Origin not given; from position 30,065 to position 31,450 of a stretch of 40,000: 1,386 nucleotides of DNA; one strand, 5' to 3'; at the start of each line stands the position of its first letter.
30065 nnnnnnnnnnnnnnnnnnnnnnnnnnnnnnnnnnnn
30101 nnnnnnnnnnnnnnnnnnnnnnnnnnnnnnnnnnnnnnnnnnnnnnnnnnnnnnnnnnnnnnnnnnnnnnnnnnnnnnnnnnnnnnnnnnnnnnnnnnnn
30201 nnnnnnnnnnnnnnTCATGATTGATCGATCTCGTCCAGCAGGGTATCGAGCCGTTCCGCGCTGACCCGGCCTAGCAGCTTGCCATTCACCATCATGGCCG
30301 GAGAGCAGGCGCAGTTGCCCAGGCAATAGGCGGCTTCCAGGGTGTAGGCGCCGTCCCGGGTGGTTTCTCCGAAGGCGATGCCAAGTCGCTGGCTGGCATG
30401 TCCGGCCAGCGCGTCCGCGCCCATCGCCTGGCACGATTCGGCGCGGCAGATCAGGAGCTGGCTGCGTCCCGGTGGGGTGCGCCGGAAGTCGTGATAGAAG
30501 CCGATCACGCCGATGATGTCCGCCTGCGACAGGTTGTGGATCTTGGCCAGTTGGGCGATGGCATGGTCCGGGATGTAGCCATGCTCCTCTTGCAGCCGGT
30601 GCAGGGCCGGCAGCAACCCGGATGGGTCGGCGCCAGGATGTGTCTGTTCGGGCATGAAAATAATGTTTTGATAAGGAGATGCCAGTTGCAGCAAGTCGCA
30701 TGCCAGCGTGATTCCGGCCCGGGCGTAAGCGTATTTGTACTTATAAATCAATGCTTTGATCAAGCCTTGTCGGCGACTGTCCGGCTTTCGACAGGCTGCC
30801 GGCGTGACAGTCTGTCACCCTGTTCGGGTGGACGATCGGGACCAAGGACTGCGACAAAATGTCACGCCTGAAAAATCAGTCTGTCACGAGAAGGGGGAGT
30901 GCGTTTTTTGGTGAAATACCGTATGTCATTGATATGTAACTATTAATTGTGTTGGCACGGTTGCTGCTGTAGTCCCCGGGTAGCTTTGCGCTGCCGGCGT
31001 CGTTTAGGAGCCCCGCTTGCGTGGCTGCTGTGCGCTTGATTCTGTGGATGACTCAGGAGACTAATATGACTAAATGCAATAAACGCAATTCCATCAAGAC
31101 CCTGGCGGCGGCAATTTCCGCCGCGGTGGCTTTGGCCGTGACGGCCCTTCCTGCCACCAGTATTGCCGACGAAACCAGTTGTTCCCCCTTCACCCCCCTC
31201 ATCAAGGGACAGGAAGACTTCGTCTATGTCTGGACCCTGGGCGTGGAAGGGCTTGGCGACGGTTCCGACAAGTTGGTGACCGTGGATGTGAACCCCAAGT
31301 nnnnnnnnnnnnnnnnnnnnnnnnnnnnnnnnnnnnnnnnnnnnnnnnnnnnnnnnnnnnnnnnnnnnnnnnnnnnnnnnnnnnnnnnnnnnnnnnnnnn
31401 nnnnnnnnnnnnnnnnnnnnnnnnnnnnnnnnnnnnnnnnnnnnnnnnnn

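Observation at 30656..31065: Second divergent sigma-54 control region (formate dehydrogenase versus mtoX) reusing the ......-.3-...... element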

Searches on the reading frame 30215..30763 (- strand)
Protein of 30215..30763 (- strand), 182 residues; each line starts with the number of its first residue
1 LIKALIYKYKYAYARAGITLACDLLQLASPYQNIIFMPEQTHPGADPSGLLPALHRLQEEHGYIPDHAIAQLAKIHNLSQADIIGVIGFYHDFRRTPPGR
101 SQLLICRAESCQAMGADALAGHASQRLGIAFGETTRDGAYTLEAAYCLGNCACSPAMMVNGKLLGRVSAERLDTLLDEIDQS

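Call 8: search_protein_families(library=pfam, proteins=[window:30215-30763:-])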
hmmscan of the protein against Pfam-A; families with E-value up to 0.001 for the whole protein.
window:30215-30763:- (182 aa): 1 family
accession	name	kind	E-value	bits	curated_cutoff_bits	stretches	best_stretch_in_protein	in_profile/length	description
PF01257.25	2Fe-2S_thioredx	-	4.7e-40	137.2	24.8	1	43-179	9-144/145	Thioredoxin-like [2Fe-2S] ferredoxin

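Call 18: find_homologous_proteins(query=window:30215-30655:-, max_evalue=1e-20)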
Query window:30215-30655:- (146 aa): 5033 proteins with E <= 1e-20 among 5102 candidates; the best 120 are listed.
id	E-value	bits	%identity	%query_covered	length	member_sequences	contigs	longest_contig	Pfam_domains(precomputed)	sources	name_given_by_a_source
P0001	6.7e-92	323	99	100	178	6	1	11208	PF01257.26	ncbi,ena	-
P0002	4.4e-67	243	77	100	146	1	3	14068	PF01257.26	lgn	-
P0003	7.0e-66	239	74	99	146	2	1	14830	PF01257.26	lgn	-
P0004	2.2e-63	231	72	96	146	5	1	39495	PF01257.26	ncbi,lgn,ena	-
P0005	2.7e-63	231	72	92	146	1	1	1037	PF01257.26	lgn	-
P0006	4.6e-63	230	72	96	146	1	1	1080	PF01257.26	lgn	-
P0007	4.6e-63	230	74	95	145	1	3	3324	PF01257.26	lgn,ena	-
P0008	1.9e-62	228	77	87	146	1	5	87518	PF01257.26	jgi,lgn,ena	-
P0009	3.5e-62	227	74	90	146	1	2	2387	PF01257.26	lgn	-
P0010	3.5e-62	227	70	97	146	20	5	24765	PF01257.26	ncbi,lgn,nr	ncbi:MAG: formate dehydrogenase subunit gamma [Hydrogenophilales bacterium 17-64-11]|nr:MAG: formate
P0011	3.5e-62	227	70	97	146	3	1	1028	PF01257.26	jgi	-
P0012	6.8e-62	226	74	93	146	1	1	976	PF01257.26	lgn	-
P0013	9.9e-62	225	71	96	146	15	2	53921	PF01257.26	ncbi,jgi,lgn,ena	-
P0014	1.4e-61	225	77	88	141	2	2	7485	PF01257.26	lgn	-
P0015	1.6e-61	225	71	97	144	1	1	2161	PF01257.26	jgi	-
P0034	1.0e-58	216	74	88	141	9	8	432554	PF01257.26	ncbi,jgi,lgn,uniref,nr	ncbi:formate dehydrogenase subunit gamma [Thiobacillus denitrificans]|jgi:formate dehydrogenase subu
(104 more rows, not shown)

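Call 41: find_encoding_contigs(protein=P0034, flank=6000, max_places=2)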
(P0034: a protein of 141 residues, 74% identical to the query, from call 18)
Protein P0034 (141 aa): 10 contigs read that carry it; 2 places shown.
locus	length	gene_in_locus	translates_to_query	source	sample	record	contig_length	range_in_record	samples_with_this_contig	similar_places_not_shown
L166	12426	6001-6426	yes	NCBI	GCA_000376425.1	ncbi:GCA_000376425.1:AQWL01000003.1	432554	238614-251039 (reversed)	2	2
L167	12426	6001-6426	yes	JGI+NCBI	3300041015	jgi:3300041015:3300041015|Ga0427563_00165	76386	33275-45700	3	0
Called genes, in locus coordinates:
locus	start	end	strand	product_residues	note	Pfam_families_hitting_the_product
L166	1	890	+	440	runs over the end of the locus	PF00027:cNMP_binding, PF00528:BPD_transp_1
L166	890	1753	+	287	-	PF00005:ABC_tran, PF13304:AAA_21 (faint)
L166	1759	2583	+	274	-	PF00528:BPD_transp_1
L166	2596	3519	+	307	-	PF00005:ABC_tran, PF13304:AAA_21 (faint)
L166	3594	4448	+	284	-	PF04909:Amidohydro_2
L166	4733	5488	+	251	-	PF01925:TauE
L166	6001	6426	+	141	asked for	PF01257:2Fe-2S_thioredx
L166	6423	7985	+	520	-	PF01512:Complex1_51K, PF10531:SLBB (faint), PF10589:NADH_4Fe-4S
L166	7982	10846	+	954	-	PF13510:Fer2_4, PF10588:NADH-G_4Fe-4S_3, PF12838:Fer4_7, PF13237:Fer4_10 (weak), PF22117:Fer4_Nqo3 (weak), PF04879:Molybdop_Fe4S4, PF00384:Molybdopterin, PF01568:Molydop_binding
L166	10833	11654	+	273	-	PF02634:FdhD-NarQ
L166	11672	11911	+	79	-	PF11390:FdsD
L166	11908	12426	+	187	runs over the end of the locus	PF01288:HPPK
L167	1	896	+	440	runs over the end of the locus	PF00027:cNMP_binding, PF00528:BPD_transp_1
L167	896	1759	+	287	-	PF00005:ABC_tran, PF13304:AAA_21 (faint)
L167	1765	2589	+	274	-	PF00528:BPD_transp_1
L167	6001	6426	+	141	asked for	PF01257:2Fe-2S_thioredx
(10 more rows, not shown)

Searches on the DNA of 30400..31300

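Call 47: search_rna_families(source=window, start=30400, end=31300, threshold=evalue, max_evalue=1)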
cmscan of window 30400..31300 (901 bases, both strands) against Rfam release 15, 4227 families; matches with E-value up to 1: 0.
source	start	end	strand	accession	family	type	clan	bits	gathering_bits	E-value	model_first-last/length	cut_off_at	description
